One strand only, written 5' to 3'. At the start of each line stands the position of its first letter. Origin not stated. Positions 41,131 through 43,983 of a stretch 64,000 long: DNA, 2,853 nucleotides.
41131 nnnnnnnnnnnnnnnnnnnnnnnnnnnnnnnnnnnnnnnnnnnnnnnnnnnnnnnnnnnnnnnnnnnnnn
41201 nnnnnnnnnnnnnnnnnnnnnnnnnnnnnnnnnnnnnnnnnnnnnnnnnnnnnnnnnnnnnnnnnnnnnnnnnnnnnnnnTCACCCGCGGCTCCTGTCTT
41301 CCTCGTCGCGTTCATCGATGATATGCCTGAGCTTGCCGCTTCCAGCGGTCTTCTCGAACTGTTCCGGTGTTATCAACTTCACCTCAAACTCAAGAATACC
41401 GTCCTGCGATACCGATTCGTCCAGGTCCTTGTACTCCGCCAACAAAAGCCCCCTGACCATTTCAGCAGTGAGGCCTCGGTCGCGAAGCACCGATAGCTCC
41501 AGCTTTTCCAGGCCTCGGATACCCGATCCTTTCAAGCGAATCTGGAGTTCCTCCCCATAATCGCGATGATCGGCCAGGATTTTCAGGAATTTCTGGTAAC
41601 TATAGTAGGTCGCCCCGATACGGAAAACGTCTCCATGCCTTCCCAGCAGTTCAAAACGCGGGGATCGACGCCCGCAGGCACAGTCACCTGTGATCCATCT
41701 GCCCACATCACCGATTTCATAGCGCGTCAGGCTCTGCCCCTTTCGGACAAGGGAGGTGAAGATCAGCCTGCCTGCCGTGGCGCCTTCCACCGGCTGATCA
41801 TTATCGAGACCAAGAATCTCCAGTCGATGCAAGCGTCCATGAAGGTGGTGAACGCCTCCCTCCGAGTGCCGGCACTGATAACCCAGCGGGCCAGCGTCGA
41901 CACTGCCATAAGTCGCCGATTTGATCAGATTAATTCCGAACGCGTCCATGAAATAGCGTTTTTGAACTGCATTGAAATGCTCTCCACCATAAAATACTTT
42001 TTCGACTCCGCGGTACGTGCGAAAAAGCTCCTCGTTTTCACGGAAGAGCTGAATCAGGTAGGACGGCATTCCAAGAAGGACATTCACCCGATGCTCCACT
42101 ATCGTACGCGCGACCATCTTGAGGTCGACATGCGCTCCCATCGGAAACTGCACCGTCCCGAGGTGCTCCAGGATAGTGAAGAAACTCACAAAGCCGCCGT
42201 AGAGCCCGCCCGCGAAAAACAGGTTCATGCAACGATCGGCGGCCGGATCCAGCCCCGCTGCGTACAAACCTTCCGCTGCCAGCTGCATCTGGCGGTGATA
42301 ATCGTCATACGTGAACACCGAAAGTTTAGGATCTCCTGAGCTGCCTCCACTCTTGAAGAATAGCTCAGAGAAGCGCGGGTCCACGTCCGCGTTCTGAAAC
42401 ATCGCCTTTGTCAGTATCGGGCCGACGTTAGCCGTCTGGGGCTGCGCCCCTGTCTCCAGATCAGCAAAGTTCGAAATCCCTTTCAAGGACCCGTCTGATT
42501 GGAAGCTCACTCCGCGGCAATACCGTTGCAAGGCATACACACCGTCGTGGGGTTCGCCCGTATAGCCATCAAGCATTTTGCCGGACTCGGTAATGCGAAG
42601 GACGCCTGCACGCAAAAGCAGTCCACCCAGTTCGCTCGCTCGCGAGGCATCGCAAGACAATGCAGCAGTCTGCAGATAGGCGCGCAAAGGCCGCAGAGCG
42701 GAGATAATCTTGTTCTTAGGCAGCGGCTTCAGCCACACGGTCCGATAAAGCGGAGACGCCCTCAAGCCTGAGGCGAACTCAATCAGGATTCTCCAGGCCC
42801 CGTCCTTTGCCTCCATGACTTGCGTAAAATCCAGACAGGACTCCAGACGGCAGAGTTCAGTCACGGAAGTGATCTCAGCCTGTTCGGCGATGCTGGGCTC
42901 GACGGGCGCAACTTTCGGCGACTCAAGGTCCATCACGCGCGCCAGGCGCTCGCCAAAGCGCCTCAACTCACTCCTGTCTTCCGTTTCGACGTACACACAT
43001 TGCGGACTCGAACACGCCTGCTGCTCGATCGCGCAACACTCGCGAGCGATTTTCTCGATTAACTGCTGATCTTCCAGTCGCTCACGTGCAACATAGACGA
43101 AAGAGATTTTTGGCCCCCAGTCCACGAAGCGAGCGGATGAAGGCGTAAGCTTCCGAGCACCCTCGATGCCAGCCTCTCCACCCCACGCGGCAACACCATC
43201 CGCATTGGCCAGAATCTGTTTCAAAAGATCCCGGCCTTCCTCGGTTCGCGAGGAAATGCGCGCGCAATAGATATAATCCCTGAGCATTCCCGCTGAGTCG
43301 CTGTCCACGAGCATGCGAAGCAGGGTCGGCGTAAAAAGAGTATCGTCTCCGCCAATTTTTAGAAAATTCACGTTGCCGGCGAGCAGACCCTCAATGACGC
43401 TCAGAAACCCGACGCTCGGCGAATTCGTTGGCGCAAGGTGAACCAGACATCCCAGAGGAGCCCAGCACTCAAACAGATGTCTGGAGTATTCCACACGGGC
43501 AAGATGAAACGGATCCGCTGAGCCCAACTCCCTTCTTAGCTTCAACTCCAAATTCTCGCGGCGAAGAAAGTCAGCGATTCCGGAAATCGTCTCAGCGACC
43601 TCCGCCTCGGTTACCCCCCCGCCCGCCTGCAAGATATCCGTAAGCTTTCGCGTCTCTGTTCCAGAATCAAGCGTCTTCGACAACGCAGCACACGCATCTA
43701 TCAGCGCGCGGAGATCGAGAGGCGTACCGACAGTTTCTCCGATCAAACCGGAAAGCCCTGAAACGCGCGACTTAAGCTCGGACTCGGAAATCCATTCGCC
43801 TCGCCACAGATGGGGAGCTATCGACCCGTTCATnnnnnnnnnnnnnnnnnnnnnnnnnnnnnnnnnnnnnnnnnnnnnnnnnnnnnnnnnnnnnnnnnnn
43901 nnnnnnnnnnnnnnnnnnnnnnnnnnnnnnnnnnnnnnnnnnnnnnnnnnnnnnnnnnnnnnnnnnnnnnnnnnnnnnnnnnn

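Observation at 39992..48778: Six-gene operon chained by overlapping start/stop codons: clan-CD-like secreted protein, MFS, GNAT-like, LuxE-like, LuxC-adenylation fusion, PaaK-like ligase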

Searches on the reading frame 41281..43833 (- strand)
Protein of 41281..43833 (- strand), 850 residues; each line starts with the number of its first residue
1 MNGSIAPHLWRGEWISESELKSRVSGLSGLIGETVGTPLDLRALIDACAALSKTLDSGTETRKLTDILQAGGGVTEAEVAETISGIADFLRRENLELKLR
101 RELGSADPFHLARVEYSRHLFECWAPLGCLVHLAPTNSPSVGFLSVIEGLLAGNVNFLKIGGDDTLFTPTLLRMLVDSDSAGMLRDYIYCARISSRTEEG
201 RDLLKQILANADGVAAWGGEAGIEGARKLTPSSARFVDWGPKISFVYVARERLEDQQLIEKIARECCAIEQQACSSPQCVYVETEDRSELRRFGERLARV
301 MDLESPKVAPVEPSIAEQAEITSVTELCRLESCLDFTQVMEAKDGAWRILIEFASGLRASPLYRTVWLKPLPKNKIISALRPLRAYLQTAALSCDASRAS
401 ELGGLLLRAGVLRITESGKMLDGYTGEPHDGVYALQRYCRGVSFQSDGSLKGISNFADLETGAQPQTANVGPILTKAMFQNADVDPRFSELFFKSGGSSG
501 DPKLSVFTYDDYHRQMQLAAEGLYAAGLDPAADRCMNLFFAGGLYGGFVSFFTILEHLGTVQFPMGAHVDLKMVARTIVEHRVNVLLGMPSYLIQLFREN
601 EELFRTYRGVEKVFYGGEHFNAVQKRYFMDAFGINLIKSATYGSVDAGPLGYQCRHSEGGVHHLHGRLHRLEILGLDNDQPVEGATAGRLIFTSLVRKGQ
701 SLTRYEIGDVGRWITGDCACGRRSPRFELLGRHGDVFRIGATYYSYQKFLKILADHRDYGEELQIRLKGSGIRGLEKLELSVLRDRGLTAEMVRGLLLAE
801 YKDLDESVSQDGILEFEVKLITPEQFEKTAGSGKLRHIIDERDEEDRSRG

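Call 5: search_protein_families(library=pfam, proteins=[window:41281-43833:-], max_evalue=0.01)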
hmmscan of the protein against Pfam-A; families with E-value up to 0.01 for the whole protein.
window:41281-43833:- (850 aa): 2 families
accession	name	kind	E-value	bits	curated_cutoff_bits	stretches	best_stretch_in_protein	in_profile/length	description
PF05893.19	LuxC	-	2.5e-78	264.1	21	1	40-440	5-400/401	Acyl-CoA reductase (LuxC)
PF00501.34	AMP-binding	-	2.4e-07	30.4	29.9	1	495-651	170-328/384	AMP-binding enzyme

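Call 6: search_protein_families(library=ncbifam, proteins=[window:41281-43833:-], max_evalue=0.01)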
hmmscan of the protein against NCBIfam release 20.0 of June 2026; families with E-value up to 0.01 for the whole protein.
window:41281-43833:- (850 aa): 9 families
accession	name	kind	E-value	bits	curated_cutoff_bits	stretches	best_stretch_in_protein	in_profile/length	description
NF052251.1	LCFA_red_LuxC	equivalog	3.6e-23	81.8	750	1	126-444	141-447/478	long-chain-fatty-acyl-CoA reductase LuxC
NF045666.1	DVU1553_fam_AMP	equivalog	2.7e-21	76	300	1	494-728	96-325/331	DVU_1553 family AMP-dependent CoA ligase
NF041878.1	paak_haloarch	equivalog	8.4e-19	67.4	700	1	493-790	86-380/427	phenylacetate--CoA ligase PaaK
NF053551.1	FlxY_rubin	equivalog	1.4e-13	50.3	520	1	555-754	142-344/424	flexirubin biosynthesis putative acyl-CoA ligase FlxY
TIGR02155.1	PA_CoA_ligase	equivalog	7.2e-13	47.8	646.3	1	494-842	82-422/422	phenylacetate--CoA ligase PaaK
NF041217.1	BagE_FevW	exception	4.1e-10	39.2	800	1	610-741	194-319/424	bagremycin/ferroverdin synthetase BagE/FevW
TIGR03335.1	F390_ftsA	equivalog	3.3e-08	32.6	458.7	1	476-729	77-325/445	coenzyme F390 synthetase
NF004837.0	PRK06187.1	subfamily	0.00028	19.3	476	1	495-652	178-328/531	long-chain-fatty-acid--CoA ligase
NF006754.0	PRK09274.1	equivalog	0.0012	17.1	478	1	491-650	179-331/555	fatty acid CoA ligase family protein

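Call 9: find_homologous_proteins(query=window:41281-43833:-, max_evalue=1e-10)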
Query window:41281-43833:- (850 aa): 1677 proteins with E <= 1e-10 among 8000 candidates; the best 120 are listed.
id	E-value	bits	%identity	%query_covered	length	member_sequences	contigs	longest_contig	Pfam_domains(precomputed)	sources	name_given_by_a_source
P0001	0.0e+0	1936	100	100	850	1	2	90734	PF05893.20,PF00501.35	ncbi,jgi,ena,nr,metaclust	ncbi:MAG: hypothetical protein A2X94_08190 [Bdellovibrionales bacterium GWB1_55_8]|nr:MAG: hypotheti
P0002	0.0e+0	1055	56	99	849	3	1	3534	PF05893.20,PF00501.35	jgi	jgi:phenylacetate-coenzyme A ligase PaaK-like adenylate-forming protein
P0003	0.0e+0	1053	56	99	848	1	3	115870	PF05893.20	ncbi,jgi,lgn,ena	jgi:phenylacetate-coenzyme A ligase PaaK-like adenylate-forming protein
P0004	0.0e+0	1036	55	98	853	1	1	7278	PF05893.20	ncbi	-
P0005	0.0e+0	1034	56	99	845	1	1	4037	PF05893.20,PF00501.35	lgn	-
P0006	0.0e+0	1034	55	99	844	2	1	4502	PF05893.20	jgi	jgi:phenylacetate-coenzyme A ligase PaaK-like adenylate-forming protein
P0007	0.0e+0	1033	57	99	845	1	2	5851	PF05893.20,PF00501.35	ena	-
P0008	0.0e+0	1031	55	98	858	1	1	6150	PF05893.20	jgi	-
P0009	0.0e+0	1025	55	99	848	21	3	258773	PF05893.20,PF00501.35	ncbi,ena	-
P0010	0.0e+0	1020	55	98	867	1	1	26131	PF05893.20,PF00501.35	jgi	jgi:phenylacetate-coenzyme A ligase PaaK-like adenylate-forming protein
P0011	0.0e+0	1017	54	98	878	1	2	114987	PF05893.20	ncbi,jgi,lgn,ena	jgi:phenylacetate-coenzyme A ligase PaaK-like adenylate-forming protein/acyl-CoA reductase-like NAD-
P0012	0.0e+0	1015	53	99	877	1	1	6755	PF05893.20,PF00501.35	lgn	-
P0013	0.0e+0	1014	54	98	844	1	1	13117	PF05893.20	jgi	jgi:phenylacetate-coenzyme A ligase PaaK-like adenylate-forming protein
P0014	2.0e-297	1007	55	98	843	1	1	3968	PF05893.20,PF00501.35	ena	-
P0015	2.0e-295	1000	53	98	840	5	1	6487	PF05893.20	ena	-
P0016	1.8e-294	997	54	98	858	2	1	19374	PF05893.20,PF00501.35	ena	-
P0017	2.6e-292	990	54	98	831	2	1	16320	PF05893.20,PF00501.35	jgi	jgi:phenylacetate-coenzyme A ligase PaaK-like adenylate-forming protein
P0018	5.8e-292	989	54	99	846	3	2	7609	PF05893.20,PF00501.35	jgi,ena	-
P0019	1.9e-291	987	54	99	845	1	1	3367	PF05893.20,PF00501.35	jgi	jgi:phenylacetate-coenzyme A ligase PaaK-like adenylate-forming protein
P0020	2.6e-290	983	53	99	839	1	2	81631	PF05893.20,PF00501.35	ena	-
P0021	2.7e-289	980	53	98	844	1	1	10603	PF05893.20,PF00501.35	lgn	-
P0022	5.9e-289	979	52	99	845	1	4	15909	PF05893.20,PF00501.35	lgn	-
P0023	2.2e-288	977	53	99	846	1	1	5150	PF05893.20,PF00501.35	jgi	jgi:phenylacetate-coenzyme A ligase PaaK-like adenylate-forming protein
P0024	2.6e-288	977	53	99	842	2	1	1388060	PF05893.20,PF00501.35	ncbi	-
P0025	1.5e-287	974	60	87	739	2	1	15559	PF05893.20,PF00501.35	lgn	-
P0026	3.2e-287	973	52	99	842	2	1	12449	PF05893.20,PF00501.35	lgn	-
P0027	1.0e-286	971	54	98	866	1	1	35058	PF05893.20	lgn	-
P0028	3.0e-286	970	53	99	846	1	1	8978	PF05893.20,PF00501.35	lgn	-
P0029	5.4e-286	969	52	99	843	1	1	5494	PF05893.20,PF00501.35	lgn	-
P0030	1.2e-284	965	52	98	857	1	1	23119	PF05893.20,PF00501.35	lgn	-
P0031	9.6e-283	958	54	98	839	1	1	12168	PF05893.20,PF00501.35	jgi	-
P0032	2.1e-282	957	53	98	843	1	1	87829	PF05893.20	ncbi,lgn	-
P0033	1.4e-281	954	53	99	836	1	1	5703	PF05893.20,PF00501.35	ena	-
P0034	1.2e-280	951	51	98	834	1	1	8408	PF05893.20,PF00501.35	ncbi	-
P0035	5.9e-280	949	53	99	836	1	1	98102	PF05893.20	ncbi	ncbi:MAG: acyl-CoA reductase [Elusimicrobiota bacterium]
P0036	1.1e-279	948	52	98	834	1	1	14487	PF05893.20,PF00501.35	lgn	-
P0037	1.6e-279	948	52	99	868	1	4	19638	PF05893.20,PF00501.35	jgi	jgi:phenylacetate-coenzyme A ligase PaaK-like adenylate-forming protein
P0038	4.3e-279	946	53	98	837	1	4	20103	PF05893.20,PF00501.35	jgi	jgi:phenylacetate-coenzyme A ligase PaaK-like adenylate-forming protein/acyl-CoA reductase-like NAD-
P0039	8.7e-279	945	51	99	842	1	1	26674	PF05893.20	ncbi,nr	ncbi:MAG: hypothetical protein K2X27_16445 [Candidatus Obscuribacterales bacterium]|nr:hypothetical 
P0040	3.3e-278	943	56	84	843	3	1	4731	PF05893.20,PF00501.35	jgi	jgi:phenylacetate-coenzyme A ligase PaaK-like adenylate-forming protein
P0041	1.1e-276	938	52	98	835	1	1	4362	PF05893.20,PF00501.35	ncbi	-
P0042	1.4e-276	938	50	99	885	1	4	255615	PF05893.20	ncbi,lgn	-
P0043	3.4e-276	937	54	98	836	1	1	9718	PF05893.20,PF00501.35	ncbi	-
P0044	4.6e-276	936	52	98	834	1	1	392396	PF05893.20,PF00501.35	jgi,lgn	jgi:phenylacetate-coenzyme A ligase PaaK-like adenylate-forming protein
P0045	9.0e-276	935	52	99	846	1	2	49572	PF05893.20,PF00501.35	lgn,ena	-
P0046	1.0e-275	935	53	98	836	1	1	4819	PF05893.20,PF00501.35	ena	-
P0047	1.7e-275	934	51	99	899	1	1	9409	PF05893.20,PF00501.35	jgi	jgi:phenylacetate-coenzyme A ligase PaaK-like adenylate-forming protein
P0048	2.2e-275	934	53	98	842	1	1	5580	PF05893.20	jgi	jgi:phenylacetate-coenzyme A ligase PaaK-like adenylate-forming protein/acyl-CoA reductase-like NAD-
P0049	2.4e-275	934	52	98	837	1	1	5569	PF05893.20,PF00501.35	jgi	jgi:phenylacetate-coenzyme A ligase PaaK-like adenylate-forming protein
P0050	3.4e-275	933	51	99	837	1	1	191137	PF05893.20,PF00501.35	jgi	jgi:phenylacetate-coenzyme A ligase PaaK-like adenylate-forming protein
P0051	1.1e-274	932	53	99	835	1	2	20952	PF05893.20,PF00501.35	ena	-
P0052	1.3e-274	931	51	98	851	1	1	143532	PF05893.20,PF00501.35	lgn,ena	-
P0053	1.1e-273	928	51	99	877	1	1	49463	PF05893.20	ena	-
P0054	3.2e-273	927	51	99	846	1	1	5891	PF05893.20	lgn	-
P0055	7.5e-273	926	51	98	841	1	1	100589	PF05893.20,PF00501.35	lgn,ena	-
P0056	8.5e-273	925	52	98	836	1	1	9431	PF05893.20,PF00501.35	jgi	jgi:phenylacetate-coenzyme A ligase PaaK-like adenylate-forming protein/acyl-CoA reductase-like NAD-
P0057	1.7e-272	924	52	99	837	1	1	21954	PF05893.20,PF00501.35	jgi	jgi:phenylacetate-coenzyme A ligase PaaK-like adenylate-forming protein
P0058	3.2e-272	924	57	88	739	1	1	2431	PF05893.20,PF00501.35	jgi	jgi:phenylacetate-coenzyme A ligase PaaK-like adenylate-forming protein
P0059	4.3e-272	923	52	98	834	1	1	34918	PF05893.20,PF00501.35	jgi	jgi:phenylacetate-coenzyme A ligase PaaK-like adenylate-forming protein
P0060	1.3e-271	921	51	99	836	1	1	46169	PF05893.20,PF00501.35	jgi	jgi:phenylacetate-coenzyme A ligase PaaK-like adenylate-forming protein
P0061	3.8e-271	920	52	99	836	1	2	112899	PF05893.20,PF00501.35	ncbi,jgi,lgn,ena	jgi:phenylacetate-coenzyme A ligase PaaK-like adenylate-forming protein/acyl-CoA reductase-like NAD-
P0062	5.8e-271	919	50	98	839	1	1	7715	PF05893.20,PF00501.35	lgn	-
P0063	9.4e-270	915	50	98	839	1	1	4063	PF05893.20,PF00501.35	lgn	-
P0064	1.0e-269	915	50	99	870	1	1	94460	PF05893.20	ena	-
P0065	6.2e-269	913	52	98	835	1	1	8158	PF05893.20,PF00501.35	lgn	-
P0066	7.7e-269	912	52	99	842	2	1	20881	PF05893.20,PF00501.35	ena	-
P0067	9.0e-269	912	51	99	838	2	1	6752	PF05893.20,PF00501.35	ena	-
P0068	1.3e-268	912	51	98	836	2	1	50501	PF05893.20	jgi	-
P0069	9.0e-268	909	50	100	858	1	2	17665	PF05893.20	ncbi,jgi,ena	jgi:phenylacetate-coenzyme A ligase PaaK-like adenylate-forming protein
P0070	1.3e-267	908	52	98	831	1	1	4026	PF05893.20,PF00501.35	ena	-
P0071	1.1e-265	902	49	99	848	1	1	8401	PF05893.20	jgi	jgi:phenylacetate-coenzyme A ligase PaaK-like adenylate-forming protein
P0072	2.8e-264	897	50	99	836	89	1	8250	PF05893.20,PF00501.35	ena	-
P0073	7.2e-264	896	49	98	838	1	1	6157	PF05893.20,PF00501.35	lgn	-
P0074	8.7e-264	896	50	98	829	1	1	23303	PF05893.20,PF00501.35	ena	-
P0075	1.0e-263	895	52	98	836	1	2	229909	PF05893.20,PF00501.35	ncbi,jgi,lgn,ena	jgi:phenylacetate-coenzyme A ligase PaaK-like adenylate-forming protein/acyl-CoA reductase-like NAD-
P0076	2.1e-263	894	52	98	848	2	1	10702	PF05893.20,PF00501.35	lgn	-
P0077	8.6e-263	892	51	98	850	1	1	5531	PF05893.20,PF00501.35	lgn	-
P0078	1.8e-262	891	49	98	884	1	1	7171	PF05893.20,PF00501.35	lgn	-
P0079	5.5e-262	890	49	99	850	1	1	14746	PF05893.20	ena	-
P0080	1.1e-261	889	49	98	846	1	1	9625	PF05893.20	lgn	-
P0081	1.3e-261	888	51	99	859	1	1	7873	PF05893.20,PF00501.35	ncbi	-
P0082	1.9e-261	888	49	99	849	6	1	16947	PF05893.20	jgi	jgi:phenylacetate-coenzyme A ligase PaaK-like adenylate-forming protein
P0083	2.3e-261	888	50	98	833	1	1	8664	PF05893.20,PF00501.35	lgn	-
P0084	6.1e-261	886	48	98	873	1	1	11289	PF05893.20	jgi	jgi:phenylacetate-coenzyme A ligase PaaK-like adenylate-forming protein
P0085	6.6e-260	883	54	89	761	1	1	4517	PF05893.20,PF00501.35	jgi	jgi:phenylacetate-coenzyme A ligase PaaK-like adenylate-forming protein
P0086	2.4e-259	881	49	99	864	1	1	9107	PF05893.20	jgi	jgi:phenylacetate-coenzyme A ligase PaaK-like adenylate-forming protein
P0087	2.6e-259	881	48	98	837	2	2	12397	PF05893.20,PF00501.35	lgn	-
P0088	4.3e-259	880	50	98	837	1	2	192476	PF05893.20,PF00501.35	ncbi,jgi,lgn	ncbi:MAG: acyl-CoA reductase [Sulfuricellaceae bacterium]|jgi:phenylacetate-coenzyme A ligase PaaK-l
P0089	1.2e-258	879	49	98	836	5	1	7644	PF05893.20,PF00501.35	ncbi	-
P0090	1.4e-258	878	52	98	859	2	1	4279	PF05893.20,PF00501.35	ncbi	-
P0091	1.6e-258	878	49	98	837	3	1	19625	PF05893.20,PF00501.35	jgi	jgi:phenylacetate-coenzyme A ligase PaaK-like adenylate-forming protein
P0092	2.0e-258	878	50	98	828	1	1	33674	PF05893.20,PF00501.35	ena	-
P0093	2.3e-258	878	49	98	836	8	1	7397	PF05893.20,PF00501.35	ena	-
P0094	2.4e-258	878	49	98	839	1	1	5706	PF05893.20,PF00501.35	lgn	-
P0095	5.9e-258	876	48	98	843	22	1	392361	PF05893.20,PF00501.35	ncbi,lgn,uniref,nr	ncbi:acyl-CoA reductase [Massilia sp. CCM 9210]|uniref:acyl-CoA reductase n=1 Tax=Massilia scottii T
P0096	6.4e-258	876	49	98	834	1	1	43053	PF05893.20,PF00501.35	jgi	jgi:phenylacetate-coenzyme A ligase PaaK-like adenylate-forming protein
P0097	1.5e-257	875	49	98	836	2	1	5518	PF05893.20,PF00501.35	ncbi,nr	ncbi:MAG: acyl-CoA reductase [Smithellaceae bacterium]|nr:acyl-CoA reductase [Smithellaceae bacteriu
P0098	2.3e-257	874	49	99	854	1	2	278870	PF05893.20,PF00501.35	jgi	jgi:phenylacetate-coenzyme A ligase PaaK-like adenylate-forming protein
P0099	3.0e-257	874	48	98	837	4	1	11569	PF05893.20,PF00501.35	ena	-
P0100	5.2e-257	873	48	99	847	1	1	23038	PF05893.20,PF00501.35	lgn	-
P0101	6.1e-257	873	50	98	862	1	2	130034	PF05893.20,PF00501.35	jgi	jgi:phenylacetate-coenzyme A ligase PaaK-like adenylate-forming protein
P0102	6.2e-257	873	48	99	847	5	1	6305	PF05893.20,PF00501.35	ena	-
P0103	1.1e-256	872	50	98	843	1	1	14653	PF05893.20,PF00501.35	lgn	-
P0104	1.5e-256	872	49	99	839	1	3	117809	PF05893.20,PF00501.35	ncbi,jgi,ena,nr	ncbi:MAG TPA: acyl-CoA reductase [Elusimicrobiota bacterium]|nr:acyl-CoA reductase [Elusimicrobiota 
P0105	2.2e-256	871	49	98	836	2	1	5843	PF05893.20,PF00501.35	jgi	-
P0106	3.1e-256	871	47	98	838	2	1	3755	PF05893.20,PF00501.35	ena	-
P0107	7.8e-256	869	50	98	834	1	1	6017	PF05893.20,PF00501.35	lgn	-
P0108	1.1e-255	869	47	98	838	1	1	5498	PF05893.20,PF00501.35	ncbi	-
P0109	6.4e-255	866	47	99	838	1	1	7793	PF05893.20,PF00501.35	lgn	-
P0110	6.7e-255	866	50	98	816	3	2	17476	PF05893.20,PF00501.35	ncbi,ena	-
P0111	1.2e-254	865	47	99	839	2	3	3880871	PF05893.20,PF00501.35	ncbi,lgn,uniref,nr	ncbi:hypothetical protein DOM21_04010 [Bacteriovorax stolpii]|uniref:long-chain-fatty-acyl-CoA reduc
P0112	1.4e-254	865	47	98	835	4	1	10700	PF05893.20,PF00501.35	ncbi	ncbi:phenylacetate-CoA ligase [Candidatus Magnetomoraceae bacterium gMMP-13]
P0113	1.6e-254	865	50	99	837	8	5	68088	PF05893.20,PF00501.35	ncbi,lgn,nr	ncbi:MAG: acyl-CoA reductase [Candidatus Contendobacter sp.]|nr:acyl-CoA reductase [Candidatus Conte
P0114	2.9e-254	864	48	98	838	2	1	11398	PF05893.20,PF00501.35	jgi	-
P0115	3.0e-254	864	50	98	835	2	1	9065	PF05893.20,PF00501.35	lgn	-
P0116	4.9e-254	863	47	99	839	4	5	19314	PF05893.20,PF00501.35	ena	-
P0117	6.5e-254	863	48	98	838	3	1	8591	PF05893.20,PF00501.35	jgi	-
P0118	1.3e-253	862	48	98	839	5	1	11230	PF05893.20,PF00501.35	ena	-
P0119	1.3e-253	862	48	98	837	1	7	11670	PF05893.20,PF00501.35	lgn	-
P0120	2.7e-253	861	48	99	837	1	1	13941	PF05893.20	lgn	-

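Call 11: find_encoding_contigs(protein=P0095, flank=10000, max_places=2)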
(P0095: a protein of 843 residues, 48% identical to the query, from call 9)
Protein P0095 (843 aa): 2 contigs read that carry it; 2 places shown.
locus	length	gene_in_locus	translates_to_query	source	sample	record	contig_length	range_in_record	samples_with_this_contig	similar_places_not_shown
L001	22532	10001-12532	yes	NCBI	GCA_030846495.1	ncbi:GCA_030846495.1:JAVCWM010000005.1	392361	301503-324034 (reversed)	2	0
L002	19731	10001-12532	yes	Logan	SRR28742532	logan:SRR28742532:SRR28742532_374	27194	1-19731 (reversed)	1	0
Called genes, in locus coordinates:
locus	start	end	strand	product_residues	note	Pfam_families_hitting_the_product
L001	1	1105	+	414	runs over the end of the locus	PF01594:AI-2E_transport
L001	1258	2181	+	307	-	PF01522:Polysacc_deac_1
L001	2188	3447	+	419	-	PF12704:MacB_PCD, PF02687:FtsX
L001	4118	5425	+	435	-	-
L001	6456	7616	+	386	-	-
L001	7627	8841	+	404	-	PF05977:MFS_3 (weak), PF07690:MFS_1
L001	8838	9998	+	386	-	PF04443:LuxE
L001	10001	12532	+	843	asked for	PF05893:LuxC, PF00501:AMP-binding (weak)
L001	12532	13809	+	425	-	PF00501:AMP-binding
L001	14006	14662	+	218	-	PF01609:DDE_Tnp_1, PF13612:DDE_Tnp_1_3 (weak)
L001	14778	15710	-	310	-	PF03631:Virul_fac_BrkB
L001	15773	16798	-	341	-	PF13505:OMP_b-brl, PF00691:OmpA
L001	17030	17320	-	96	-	-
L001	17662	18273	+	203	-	-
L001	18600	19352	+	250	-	PF08534:Redoxin, PF00578:AhpC-TSA, PF00462:Glutaredoxin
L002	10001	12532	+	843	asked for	PF05893:LuxC, PF00501:AMP-binding (weak)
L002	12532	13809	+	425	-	PF00501:AMP-binding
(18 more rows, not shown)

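Call 12: find_encoding_contigs(protein=P0111, flank=10000, max_places=2)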
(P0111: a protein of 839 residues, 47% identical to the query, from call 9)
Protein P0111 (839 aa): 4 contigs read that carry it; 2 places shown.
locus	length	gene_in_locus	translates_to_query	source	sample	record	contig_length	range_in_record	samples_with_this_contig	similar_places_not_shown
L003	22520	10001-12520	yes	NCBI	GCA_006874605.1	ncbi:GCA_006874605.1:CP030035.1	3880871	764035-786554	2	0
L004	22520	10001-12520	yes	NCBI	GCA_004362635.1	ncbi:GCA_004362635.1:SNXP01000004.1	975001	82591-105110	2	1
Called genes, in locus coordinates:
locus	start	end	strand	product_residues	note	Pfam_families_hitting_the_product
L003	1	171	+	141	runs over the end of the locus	-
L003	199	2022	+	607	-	-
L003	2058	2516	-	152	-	-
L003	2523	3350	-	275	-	PF01522:Polysacc_deac_1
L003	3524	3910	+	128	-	-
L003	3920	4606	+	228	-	PF13649:Methyltransf_25 (faint), PF10294:Methyltransf_16, PF13489:Methyltransf_23, PF13847:Methyltransf_31 (weak)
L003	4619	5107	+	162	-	-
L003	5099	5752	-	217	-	PF00557:Peptidase_M24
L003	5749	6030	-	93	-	-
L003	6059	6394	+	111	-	-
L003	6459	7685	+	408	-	PF05977:MFS_3 (weak), PF07690:MFS_1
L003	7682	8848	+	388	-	PF00583:Acetyltransf_1 (faint)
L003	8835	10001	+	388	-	PF04443:LuxE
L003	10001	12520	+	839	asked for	PF05893:LuxC, PF00501:AMP-binding (weak)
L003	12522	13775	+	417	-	PF00501:AMP-binding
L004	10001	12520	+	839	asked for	PF05893:LuxC, PF00501:AMP-binding (weak)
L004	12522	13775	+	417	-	PF00501:AMP-binding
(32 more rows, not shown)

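Call 40: find_encoding_contigs(protein=P0003, flank=8000, max_places=1)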
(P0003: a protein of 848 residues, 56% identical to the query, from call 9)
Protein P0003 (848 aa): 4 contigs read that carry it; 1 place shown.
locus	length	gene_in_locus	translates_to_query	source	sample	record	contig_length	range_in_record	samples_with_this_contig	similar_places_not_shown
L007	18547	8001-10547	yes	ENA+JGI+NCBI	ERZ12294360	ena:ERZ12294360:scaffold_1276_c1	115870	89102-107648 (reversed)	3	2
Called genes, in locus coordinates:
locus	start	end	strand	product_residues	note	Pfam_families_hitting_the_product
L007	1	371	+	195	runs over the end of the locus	-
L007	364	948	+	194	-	-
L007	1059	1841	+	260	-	-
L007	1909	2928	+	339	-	-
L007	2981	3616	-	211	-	-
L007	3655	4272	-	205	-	-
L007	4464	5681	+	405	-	PF07690:MFS_1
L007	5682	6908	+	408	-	PF00583:Acetyltransf_1 (weak), PF13673:Acetyltransf_10 (faint), PF13508:Acetyltransf_7 (weak)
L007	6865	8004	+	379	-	PF04443:LuxE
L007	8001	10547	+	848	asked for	PF05893:LuxC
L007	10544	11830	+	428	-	PF00501:AMP-binding (weak)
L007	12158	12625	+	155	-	-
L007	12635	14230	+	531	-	PF00496:SBP_bac_5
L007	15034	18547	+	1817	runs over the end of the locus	PF00580:UvrD-helicase, PF01443:Viral_helicase1 (faint), PF13245:AAA_19 (weak), PF13361:UvrD_C, PF13538:UvrD_C_2, PF12773:DZR, PF13240:Zn_Ribbon_1 (faint), PF18912:DZR_2 (weak)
